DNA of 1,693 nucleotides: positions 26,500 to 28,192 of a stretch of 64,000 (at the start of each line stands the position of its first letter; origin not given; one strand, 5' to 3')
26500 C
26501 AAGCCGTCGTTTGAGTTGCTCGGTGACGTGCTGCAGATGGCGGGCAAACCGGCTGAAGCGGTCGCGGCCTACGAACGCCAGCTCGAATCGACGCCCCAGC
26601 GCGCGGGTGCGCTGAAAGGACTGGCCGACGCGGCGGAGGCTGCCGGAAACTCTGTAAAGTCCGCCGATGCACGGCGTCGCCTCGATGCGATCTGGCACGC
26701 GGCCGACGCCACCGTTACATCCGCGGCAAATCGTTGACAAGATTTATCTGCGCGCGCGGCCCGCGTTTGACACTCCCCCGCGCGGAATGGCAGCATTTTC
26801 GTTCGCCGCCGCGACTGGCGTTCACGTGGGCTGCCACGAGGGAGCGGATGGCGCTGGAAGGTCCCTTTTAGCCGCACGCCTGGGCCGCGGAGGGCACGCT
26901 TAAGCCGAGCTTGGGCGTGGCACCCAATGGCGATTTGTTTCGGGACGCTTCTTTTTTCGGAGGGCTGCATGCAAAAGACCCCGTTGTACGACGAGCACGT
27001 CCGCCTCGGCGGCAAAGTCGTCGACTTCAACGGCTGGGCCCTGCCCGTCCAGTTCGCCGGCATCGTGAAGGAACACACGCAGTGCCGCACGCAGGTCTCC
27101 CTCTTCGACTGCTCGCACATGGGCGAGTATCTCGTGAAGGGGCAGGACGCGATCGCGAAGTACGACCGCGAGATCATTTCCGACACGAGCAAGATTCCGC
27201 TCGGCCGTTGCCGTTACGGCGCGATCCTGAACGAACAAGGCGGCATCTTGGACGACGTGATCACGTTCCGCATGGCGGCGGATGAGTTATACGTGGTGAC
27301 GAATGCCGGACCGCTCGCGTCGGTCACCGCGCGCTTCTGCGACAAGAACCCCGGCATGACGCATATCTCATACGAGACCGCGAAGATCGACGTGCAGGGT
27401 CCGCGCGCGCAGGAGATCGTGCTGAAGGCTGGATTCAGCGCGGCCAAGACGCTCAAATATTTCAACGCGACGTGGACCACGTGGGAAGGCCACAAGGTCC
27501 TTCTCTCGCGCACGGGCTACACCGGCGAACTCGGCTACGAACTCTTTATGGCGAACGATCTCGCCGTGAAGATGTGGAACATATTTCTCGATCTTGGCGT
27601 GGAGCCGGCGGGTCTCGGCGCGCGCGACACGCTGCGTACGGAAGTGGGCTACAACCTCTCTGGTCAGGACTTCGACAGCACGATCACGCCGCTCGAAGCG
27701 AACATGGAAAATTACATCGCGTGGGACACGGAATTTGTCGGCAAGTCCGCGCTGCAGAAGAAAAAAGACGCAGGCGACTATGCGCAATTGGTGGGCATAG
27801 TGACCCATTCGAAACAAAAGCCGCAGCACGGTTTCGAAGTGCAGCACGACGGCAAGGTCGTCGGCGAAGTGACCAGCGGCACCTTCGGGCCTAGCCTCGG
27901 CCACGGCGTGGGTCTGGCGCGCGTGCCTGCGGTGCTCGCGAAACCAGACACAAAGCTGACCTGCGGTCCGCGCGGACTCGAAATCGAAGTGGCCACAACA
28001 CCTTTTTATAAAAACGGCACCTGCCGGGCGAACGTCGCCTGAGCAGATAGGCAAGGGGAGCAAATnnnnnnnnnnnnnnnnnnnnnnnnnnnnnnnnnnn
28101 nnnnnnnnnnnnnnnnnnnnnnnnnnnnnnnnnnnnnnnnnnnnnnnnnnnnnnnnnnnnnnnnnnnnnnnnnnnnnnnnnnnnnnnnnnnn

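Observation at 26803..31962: Glycine cleavage operon controlled by a ZTP riboswitch instead of a glycine riboswitch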

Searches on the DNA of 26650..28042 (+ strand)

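Call 25: build_rna_model(alignment_id=A1, structure=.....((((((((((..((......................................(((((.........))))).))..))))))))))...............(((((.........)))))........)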
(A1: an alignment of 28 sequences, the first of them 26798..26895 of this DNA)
Model R1 built from alignment A1 (28 sequences, 133 columns); structure: as given.
model positions 95; base pairs 22; branch points 1; effective number of sequences 2.16; information 0.601 bits per position. Calibrated on 0.2 Mb of random sequence (short: E-values are rough).
structure used (alignment columns):
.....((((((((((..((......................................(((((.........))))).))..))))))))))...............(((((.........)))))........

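Call 26: search_with_rna_model(model_id=R1, sources=[window, L001, L002, L003, L004, L005, L006, L007, L008, L009, L010, L011, L012, L013, L014, L015, L016, L017, L018, L019, L020, L021, L022, L023, L024, L025, L026, L027, L028, L029, L030, L031, L032, L033, L034, L035, L036, L037, L038, L039, L040, L041, L042, L043, L044, L045, L046, L047, L048, L049, L050, L051, L052, L053, L054, L055, L056, L057, L058, L059, L060, L061, L062, L063, L064, L065, L066, L067, L068, L069, L070, L071, L072, L073, L074, L075, L076, L077, L078, L079, L080], max_evalue=1, make_alignment=true)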
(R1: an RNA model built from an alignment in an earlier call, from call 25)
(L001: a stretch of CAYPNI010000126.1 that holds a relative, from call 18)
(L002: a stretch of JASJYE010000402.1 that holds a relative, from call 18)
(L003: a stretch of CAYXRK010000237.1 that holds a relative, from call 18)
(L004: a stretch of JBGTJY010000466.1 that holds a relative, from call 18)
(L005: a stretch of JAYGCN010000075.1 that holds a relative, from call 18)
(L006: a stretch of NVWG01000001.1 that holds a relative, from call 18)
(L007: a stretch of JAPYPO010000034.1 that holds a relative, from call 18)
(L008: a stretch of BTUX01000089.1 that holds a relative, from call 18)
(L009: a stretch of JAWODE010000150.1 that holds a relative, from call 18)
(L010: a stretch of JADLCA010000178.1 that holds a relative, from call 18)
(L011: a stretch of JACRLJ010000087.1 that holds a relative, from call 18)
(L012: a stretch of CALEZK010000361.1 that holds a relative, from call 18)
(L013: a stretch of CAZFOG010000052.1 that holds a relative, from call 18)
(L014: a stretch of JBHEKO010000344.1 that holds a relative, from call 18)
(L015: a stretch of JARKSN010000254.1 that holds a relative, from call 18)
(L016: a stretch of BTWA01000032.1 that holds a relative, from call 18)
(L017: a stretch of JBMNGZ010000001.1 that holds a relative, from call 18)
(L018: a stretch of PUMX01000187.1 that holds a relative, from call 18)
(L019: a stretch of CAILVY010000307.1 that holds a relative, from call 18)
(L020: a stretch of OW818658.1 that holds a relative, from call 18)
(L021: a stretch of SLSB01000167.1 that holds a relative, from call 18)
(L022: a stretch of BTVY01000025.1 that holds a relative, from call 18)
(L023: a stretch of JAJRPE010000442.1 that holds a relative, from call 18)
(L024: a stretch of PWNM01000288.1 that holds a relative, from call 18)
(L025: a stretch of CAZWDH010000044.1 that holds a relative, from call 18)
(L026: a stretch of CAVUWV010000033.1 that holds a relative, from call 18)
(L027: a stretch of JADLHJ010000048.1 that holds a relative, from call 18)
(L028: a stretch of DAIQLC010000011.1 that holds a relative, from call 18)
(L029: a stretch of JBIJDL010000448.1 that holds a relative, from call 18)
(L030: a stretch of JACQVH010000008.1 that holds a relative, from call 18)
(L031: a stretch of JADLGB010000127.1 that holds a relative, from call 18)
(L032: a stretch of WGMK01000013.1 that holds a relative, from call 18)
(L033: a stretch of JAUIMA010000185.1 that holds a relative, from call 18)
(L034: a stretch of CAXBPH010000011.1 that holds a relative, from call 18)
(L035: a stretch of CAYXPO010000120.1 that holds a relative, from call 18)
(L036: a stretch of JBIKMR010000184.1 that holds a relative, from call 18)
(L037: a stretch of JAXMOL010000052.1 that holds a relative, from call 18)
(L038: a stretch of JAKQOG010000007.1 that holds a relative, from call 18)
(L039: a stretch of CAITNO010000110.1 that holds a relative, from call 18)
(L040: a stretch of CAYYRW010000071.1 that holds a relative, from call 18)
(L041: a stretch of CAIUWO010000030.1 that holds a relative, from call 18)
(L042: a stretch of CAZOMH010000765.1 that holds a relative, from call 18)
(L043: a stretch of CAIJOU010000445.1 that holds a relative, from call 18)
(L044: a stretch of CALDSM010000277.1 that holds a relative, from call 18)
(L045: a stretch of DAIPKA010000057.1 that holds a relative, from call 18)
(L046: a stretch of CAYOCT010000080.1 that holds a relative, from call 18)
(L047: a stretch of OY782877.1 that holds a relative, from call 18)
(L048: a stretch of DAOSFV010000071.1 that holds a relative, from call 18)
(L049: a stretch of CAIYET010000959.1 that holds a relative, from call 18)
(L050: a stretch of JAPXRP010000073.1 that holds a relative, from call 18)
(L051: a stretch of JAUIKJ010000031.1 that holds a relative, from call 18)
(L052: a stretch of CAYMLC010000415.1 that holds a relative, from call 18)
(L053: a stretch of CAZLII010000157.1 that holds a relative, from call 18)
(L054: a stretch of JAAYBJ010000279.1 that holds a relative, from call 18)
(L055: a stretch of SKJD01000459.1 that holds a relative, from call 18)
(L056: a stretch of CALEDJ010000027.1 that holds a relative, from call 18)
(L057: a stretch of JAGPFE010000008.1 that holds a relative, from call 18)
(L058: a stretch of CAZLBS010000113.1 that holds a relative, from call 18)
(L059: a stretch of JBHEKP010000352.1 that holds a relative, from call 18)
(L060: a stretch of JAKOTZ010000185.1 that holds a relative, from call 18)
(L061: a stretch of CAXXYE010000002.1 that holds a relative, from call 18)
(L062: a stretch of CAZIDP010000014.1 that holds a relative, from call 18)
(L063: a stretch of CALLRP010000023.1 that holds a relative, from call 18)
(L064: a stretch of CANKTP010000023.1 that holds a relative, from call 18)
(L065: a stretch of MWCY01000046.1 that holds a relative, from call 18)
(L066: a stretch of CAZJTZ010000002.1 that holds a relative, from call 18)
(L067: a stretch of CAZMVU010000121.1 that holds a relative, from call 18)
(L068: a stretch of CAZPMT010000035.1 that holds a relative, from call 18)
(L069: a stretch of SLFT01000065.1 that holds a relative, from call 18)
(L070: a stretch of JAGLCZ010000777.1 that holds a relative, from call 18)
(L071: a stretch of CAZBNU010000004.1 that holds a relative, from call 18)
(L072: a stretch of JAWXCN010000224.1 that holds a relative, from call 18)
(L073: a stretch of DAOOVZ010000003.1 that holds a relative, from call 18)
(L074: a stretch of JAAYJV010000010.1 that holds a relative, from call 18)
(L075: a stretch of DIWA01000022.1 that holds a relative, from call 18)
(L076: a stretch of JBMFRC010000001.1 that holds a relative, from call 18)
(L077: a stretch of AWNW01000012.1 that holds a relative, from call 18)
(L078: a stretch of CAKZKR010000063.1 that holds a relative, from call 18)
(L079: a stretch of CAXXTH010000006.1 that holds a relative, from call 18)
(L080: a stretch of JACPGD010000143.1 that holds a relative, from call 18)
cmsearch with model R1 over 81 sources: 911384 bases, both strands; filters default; matches with E-value up to 1: 74.
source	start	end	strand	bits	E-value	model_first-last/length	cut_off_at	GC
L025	5826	5919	+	88.3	1.1e-13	1-95/95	no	0.68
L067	5752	5847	+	87.3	1.7e-13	1-95/95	no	0.67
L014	23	116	+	86.1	2.9e-13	1-95/95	no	0.65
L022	5825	5919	+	85.5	3.7e-13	1-95/95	no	0.66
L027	5775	5871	+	83.9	7.3e-13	1-95/95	no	0.63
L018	1788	1880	+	83.7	8.2e-13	1-95/95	no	0.68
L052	1100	1195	+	83.5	8.8e-13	1-95/95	no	0.66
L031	5823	5918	+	83.3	9.4e-13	1-95/95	no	0.7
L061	5718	5809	+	83.3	9.5e-13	1-95/95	no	0.65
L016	5830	5925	+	82.9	1.1e-12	1-95/95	no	0.64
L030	5826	5917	+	82.7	1.2e-12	1-95/95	no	0.63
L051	2180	2275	+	82.5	1.4e-12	1-95/95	no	0.66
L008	5670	5767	+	82.2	1.5e-12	1-95/95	no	0.64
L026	5824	5919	+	81.2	2.3e-12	1-95/95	no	0.7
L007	4306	4401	+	81.1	2.5e-12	1-95/95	no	0.64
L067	2574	2667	-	80.4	3.2e-12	1-95/95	no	0.69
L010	1567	1663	+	79.9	4e-12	1-95/95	no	0.65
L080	5812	5903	+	79.5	4.9e-12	1-95/95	no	0.67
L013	5852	5945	+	79.1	5.8e-12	1-95/95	no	0.67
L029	2741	2836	+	78.8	6.5e-12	1-95/95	no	0.65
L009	4355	4448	+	78.5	7.2e-12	1-95/95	no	0.64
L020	5818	5913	+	78.3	8.1e-12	1-95/95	no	0.66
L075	5848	5938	+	78.2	8.4e-12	1-95/95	no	0.68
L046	505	596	+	77.5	1.1e-11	1-95/95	no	0.64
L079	5833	5927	+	77.1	1.3e-11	1-95/95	no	0.62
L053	723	815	+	76.4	1.8e-11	1-95/95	no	0.65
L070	2779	2874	+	76.4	1.8e-11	1-95/95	no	0.52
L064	5808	5903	+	76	2.1e-11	1-95/95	no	0.72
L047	5694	5790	+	75.9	2.3e-11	1-95/95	no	0.58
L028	5854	5947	+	75.7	2.5e-11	1-95/95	no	0.68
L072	5836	5930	+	75.7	2.5e-11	1-95/95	no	0.63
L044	3521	3617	+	75.2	3.1e-11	1-95/95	no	0.63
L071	5860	5954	+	75.1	3.1e-11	1-95/95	no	0.55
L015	2104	2195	+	74.4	4.2e-11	1-95/95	no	0.65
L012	5840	5937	+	74.1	4.9e-11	1-95/95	no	0.57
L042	76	171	+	73.9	5.2e-11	1-95/95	no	0.66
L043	261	356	+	73.6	5.9e-11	1-95/95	no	0.65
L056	5826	5918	+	73.4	6.4e-11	1-95/95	no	0.68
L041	5861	5956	+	72.5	9.6e-11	1-95/95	no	0.65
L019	5776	5867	+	71.9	1.2e-10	1-95/95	no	0.64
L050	5842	5930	+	71.8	1.3e-10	1-95/95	no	0.67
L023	5816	5917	+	71.7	1.3e-10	1-95/95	no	0.63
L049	5842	5934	+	71.3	1.6e-10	1-95/95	no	0.66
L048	350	438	+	71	1.8e-10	1-95/95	no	0.69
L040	5839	5931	+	70.8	2e-10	1-95/95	no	0.62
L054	1806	1900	+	70.5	2.2e-10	1-95/95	no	0.64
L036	4416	4511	+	70.2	2.6e-10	1-95/95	no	0.67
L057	5870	5960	+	70.1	2.7e-10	1-95/95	no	0.6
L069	1423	1518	+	69.5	3.5e-10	1-95/95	no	0.59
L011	5809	5930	+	69.4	3.7e-10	1-95/95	no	0.65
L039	5858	5956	+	69.2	3.9e-10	1-95/95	no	0.64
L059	1035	1128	+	69.1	4e-10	1-95/95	no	0.61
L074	5206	5303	+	69.1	4.1e-10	1-95/95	no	0.63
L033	5809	5914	+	68.3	5.7e-10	1-95/95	no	0.58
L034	5811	5915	+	67.8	7e-10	1-95/95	no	0.61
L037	5810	5915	+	67.5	8.1e-10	1-95/95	no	0.58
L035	2453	2545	+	66.6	1.2e-09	1-95/95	no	0.62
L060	1920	2009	+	66.6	1.2e-09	1-95/95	no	0.6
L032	5850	5941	+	65.9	1.6e-09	1-95/95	no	0.68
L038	5838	5931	+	64.1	3.5e-09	1-95/95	no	0.61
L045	5835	5934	+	63.3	4.8e-09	1-95/95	no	0.6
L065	5848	5944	+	63.3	4.9e-09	1-95/95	no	0.63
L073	5838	5927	+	63.2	5e-09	1-95/95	no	0.43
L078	5833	5926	+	62.9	5.8e-09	1-95/95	no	0.49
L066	5837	5926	+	62.7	6.2e-09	1-95/95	no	0.43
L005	5195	5307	+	62.4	7.3e-09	1-95/95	no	0.57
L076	5831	5924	+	61.5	1.1e-08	1-95/95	no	0.47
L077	5834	5925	+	59.2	2.9e-08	1-95/95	no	0.48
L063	5837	5928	+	59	3e-08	1-95/95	no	0.48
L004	4454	4545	+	58.1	4.4e-08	1-95/95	no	0.64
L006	5771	5891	+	55.8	1.2e-07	1-95/95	no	0.57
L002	1212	1307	+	48.4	2.8e-06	1-95/95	no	0.62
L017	5853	5947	+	29.4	0.0095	1-95/95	no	0.68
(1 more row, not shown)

Alignment A2: 74 matches aligned to the model, 139 columns, each read 5' to 3' on its own strand. Consensus structure (alignment columns), stored with it:
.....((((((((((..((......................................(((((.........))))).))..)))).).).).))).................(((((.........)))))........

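Call 60: search_rna_families(source=window, start=26650, end=27050, threshold=evalue, max_evalue=10)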
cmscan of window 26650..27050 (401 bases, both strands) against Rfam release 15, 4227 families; matches with E-value up to 10: 2.
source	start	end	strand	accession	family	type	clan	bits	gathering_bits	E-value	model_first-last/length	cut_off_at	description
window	26802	26892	+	RF01750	ZMP-ZTP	Cis-reg; riboswitch;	-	44.8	39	2.8e-06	1-86/86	no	ZMP/ZTP riboswitch aptamer (pfl RNA motif)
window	26830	27050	+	RF01946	KCNQ1OT1_1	Gene; lncRNA;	-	4.1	70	6.8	1-219/464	3'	KCNQ1 overlapping transcript 1 conserved region 1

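Call 74: search_rna_families(sources=[L017, L063, L066, L073, L076, L077, L078, L045, L065, L038, L032], threshold=gathering)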
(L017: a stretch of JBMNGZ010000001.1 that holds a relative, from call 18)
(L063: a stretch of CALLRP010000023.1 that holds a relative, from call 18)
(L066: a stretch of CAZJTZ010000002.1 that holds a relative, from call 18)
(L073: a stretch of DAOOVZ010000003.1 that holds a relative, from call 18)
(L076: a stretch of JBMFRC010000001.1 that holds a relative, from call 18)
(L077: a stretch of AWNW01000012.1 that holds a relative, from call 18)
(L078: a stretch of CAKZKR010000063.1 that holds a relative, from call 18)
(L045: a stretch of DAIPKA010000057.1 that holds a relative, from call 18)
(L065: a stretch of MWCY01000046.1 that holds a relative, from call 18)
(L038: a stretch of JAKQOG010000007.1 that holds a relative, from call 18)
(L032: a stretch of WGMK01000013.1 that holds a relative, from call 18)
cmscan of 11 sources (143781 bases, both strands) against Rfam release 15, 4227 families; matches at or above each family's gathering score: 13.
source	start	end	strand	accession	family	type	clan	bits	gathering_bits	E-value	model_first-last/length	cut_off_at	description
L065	2437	2682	-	RF00174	Cobalamin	Cis-reg; riboswitch;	CL00101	93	31.5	1.8e-21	1-189/189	no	Cobalamin riboswitch aptamer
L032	5589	5661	-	RF00005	tRNA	Gene; tRNA;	CL00001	71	29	3.7e-13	1-71/71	no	tRNA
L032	5675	5747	-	RF00005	tRNA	Gene; tRNA;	CL00001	68.8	29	1.5e-12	1-71/71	no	tRNA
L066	5840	5923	+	RF01750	ZMP-ZTP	Cis-reg; riboswitch;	-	64.9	39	6.8e-08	1-86/86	no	ZMP/ZTP riboswitch aptamer (pfl RNA motif)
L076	5834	5921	+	RF01750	ZMP-ZTP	Cis-reg; riboswitch;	-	64.6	39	7.8e-08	1-86/86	no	ZMP/ZTP riboswitch aptamer (pfl RNA motif)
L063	5840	5925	+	RF01750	ZMP-ZTP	Cis-reg; riboswitch;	-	62.7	39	1.9e-07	1-86/86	no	ZMP/ZTP riboswitch aptamer (pfl RNA motif)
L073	5841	5924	+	RF01750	ZMP-ZTP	Cis-reg; riboswitch;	-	62.2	39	2.4e-07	1-86/86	no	ZMP/ZTP riboswitch aptamer (pfl RNA motif)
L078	5836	5923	+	RF01750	ZMP-ZTP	Cis-reg; riboswitch;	-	62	39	2.7e-07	1-86/86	no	ZMP/ZTP riboswitch aptamer (pfl RNA motif)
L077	5835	5922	+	RF01750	ZMP-ZTP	Cis-reg; riboswitch;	-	61.3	39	3.7e-07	1-86/86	no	ZMP/ZTP riboswitch aptamer (pfl RNA motif)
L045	5838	5931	+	RF01750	ZMP-ZTP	Cis-reg; riboswitch;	-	60.4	39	5.8e-07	1-86/86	no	ZMP/ZTP riboswitch aptamer (pfl RNA motif)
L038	5841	5928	+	RF01750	ZMP-ZTP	Cis-reg; riboswitch;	-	54.9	39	7.8e-06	1-86/86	no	ZMP/ZTP riboswitch aptamer (pfl RNA motif)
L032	5853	5938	+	RF01750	ZMP-ZTP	Cis-reg; riboswitch;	-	54.6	39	9.4e-06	1-86/86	no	ZMP/ZTP riboswitch aptamer (pfl RNA motif)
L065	5851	5941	+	RF01750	ZMP-ZTP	Cis-reg; riboswitch;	-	54.5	39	9.6e-06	1-86/86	no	ZMP/ZTP riboswitch aptamer (pfl RNA motif)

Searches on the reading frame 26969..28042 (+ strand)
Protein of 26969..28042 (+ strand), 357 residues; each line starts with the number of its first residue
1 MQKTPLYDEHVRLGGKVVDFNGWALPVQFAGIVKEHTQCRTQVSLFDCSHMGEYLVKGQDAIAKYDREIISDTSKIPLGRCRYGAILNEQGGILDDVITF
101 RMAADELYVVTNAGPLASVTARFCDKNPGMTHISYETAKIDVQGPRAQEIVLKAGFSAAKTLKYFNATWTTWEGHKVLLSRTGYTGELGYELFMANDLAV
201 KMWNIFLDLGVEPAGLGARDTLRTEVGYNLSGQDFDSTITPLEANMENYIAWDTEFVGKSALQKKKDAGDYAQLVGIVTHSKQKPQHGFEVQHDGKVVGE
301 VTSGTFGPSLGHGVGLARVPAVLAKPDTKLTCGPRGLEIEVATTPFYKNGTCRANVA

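Call 4: search_protein_families(library=pfam, proteins=[window:26969-28042:+])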
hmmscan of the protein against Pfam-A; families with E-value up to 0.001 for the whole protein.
window:26969-28042:+ (357 aa): 2 families
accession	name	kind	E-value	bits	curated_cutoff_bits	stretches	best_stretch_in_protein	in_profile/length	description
PF01571.26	GCV_T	-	1.4e-71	241.2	25.6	1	6-247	1-253/255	Aminomethyltransferase folate-binding domain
PF08669.17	GCV_T_C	-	5.3e-17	61.9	25.9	1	273-348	2-80/80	Glycine cleavage T-protein C-terminal barrel domain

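Call 18: find_related_loci(query=window:26969-28042:+, collection=genome_contigs, flank=6000)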
Query window:26969-28042:+ (357 aa) in genome_contigs; peptide patterns used: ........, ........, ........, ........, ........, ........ (x = any residue, [..] = any of these).
281 stretches matched a pattern; 212 encode a relative of the query (tblastn E <= 1e-3); the best 80 are kept; 80 distinct loci.
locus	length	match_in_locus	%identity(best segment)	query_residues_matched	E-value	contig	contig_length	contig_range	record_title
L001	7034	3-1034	78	14-356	0e+0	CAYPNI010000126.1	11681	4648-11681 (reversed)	MAG TPA_asm: uncultured Nitrospirales bacterium isolate SRP237561_co1_132 genome assembly, contig: NODE_10361_length_116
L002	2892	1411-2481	70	1-356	0e+0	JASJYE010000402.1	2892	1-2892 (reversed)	MAG: Candidatus Hydrogenedentota bacterium isolate MT_MAG10 NODE_42969_length_2892_cov_6.758900, whole genome shotgun se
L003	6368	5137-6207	69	1-356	1e-176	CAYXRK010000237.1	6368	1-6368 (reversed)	MAG TPA_asm: uncultured Nitrospirales bacterium isolate binchicken_co248_263 genome assembly, contig: NODE_20349_length_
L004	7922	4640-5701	71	1-353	1e-171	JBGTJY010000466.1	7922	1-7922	MAG: Candidatus Hydrogenedentales bacterium isolate JTS-RE30 k141_2319411, whole genome shotgun sequence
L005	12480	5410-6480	69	1-356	4e-169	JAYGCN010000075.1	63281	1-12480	MAG: Candidatus Hydrogenedentota bacterium isolate OC3_3000m_MAG_16 OC3_3000m_contig_1269608, whole genome shotgun seque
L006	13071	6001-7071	66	1-356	1e-166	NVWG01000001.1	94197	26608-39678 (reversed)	MAG: Candidatus Hydrogenedentota bacterium isolate NORP43 Contig_source1383C_662, whole genome shotgun sequence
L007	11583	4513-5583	65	1-356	5e-166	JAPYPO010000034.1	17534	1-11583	MAG: Candidatus Hydrogenedentota bacterium isolate PW10.concoct.19 PW10_3778_length_17534_cov_8.345157, whole genome sho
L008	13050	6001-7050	62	4-353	1e-144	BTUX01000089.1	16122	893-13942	MAG: Candidatus Hydrogenedentota bacterium AMX-MBFR-4 DNA, sequence089, whole genome shotgun sequence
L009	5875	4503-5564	58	1-353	2e-141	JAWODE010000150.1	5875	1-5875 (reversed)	MAG: Candidatus Hydrogenedentota bacterium isolate BLK5-2.bin.115 k191_2048096, whole genome shotgun sequence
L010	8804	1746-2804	58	1-353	2e-138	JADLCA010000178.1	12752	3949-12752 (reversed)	MAG: Candidatus Hydrogenedentota bacterium isolate SJ204 c_000000461921, whole genome shotgun sequence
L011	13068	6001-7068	56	1-355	3e-136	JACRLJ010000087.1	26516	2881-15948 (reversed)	MAG: Candidatus Hydrogenedentota bacterium isolate NC_groundwater_1878_Pr3_B-0.1um_59_9 SR2-18-B1_coassembly_130261, who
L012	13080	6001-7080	56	1-354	1e-134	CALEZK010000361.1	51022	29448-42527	MAG TPA_asm: uncultured bacterium isolate SRR1506987_bin.88_CONCOCT_v1.1_MAG genome assembly, contig: ERZ761602.1128, wh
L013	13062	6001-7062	56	1-353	8e-134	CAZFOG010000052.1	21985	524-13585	MAG TPA_asm: uncultured Nitrospiraceae bacterium isolate SRP192927_co6_479 genome assembly, contig: NODE_4976_length_219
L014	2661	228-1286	56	1-353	4e-141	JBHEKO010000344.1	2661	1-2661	MAG: Candidatus Hydrogenedentales bacterium isolate bin.191 k141_625410, whole genome shotgun sequence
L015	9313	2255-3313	56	1-353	1e-133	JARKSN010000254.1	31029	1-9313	MAG: Candidatus Hydrogenedentota bacterium isolate Seed_maxbin.076 k141_748797, whole genome shotgun sequence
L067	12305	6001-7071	46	1-356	4e-110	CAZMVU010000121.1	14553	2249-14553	MAG TPA_asm: uncultured Nitrospirales bacterium isolate SRP252850_co1_233 genome assembly, contig: NODE_7700_length_1455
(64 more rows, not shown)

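Call 44: search_protein_families(library=pfam, proteins=[L067:1367-2572:-, L067:503-1222:-, L067:2897-4468:+, L067:3741-5045:+])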
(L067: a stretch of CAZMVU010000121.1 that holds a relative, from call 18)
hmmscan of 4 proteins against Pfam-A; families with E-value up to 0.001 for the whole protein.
L067:1367-2572:- (401 aa): 1 family
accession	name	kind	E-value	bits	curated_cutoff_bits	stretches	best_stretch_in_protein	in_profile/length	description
PF01808.24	AICARFT_IMPCHas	-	3.3e-54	184.9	25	1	43-328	61-311/311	AICARFT/IMPCHase bienzyme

L067:503-1222:- (239 aa): 0 families

L067:2897-4468:+ (523 aa): 1 family
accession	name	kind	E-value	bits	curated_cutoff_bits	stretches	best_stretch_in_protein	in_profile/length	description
PF00933.27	Glyco_hydro_3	-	8.6e-27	94.8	27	1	168-404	88-316/316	Glycosyl hydrolase family 3 N terminal domain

L067:3741-5045:+ (434 aa): 4 families
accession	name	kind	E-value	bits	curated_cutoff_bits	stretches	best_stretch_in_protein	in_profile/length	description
PF01476.26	LysM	-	2.7e-37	126.9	20.9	3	389-432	1-43/43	LysM domain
PF05887.16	Trypan_PARP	-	1.2e-10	41.9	100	1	267-309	73-115/134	Procyclic acidic repetitive protein (PARP)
PF23473.1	LysM3_LYK4_5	-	1.7e-08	34.9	29.3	0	326-355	5-34/48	LYK4/5 LysM3 domain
PF23577.1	LysM_RLK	-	4.6e-05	23.8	27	0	329-352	6-29/44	LysM domain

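Call 58: search_protein_families(library=ncbifam, proteins=[window:26969-28042:+], max_evalue=0.00001)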
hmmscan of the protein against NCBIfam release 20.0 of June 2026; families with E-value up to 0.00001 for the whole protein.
window:26969-28042:+ (357 aa): 8 families
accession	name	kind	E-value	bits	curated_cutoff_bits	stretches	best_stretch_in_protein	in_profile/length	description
NF001567.0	PRK00389.1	subfamily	2.7e-106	355.6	300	1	1-350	3-356/359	glycine cleavage system aminomethyltransferase GcvT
TIGR00528.1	gcvT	equivalog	2.7e-90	302.9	235.85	1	2-349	2-362/362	glycine cleavage system aminomethyltransferase GcvT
NF010093.0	PRK13579.1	equivalog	5.3e-78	262.4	459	1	1-349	9-366/371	glycine cleavage system aminomethyltransferase GcvT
NF053776.1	TmaoDeMthMsil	equivalog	1.2e-50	172.8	1100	1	3-333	387-735/763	trimethylamine N-oxide demethylase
TIGR01372.1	soxA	subfamily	7.3e-42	143.2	1164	1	31-321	645-959/996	sarcosine oxidase subunit alpha family protein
NF009133.0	PRK12486.1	equivalog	3.9e-32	111.6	410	1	20-330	32-350/369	dimethylsulfoniopropionate demethylase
NF047633.1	SyrngDmethDesA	equivalog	2.7e-13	49.3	800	1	26-195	30-212/453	syringate O-demethylase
NF047885.1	VanMgalDeMLigM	equivalog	3.2e-12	46.1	580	1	26-212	29-230/461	vanillate/3-O-methylgallate O-demethylase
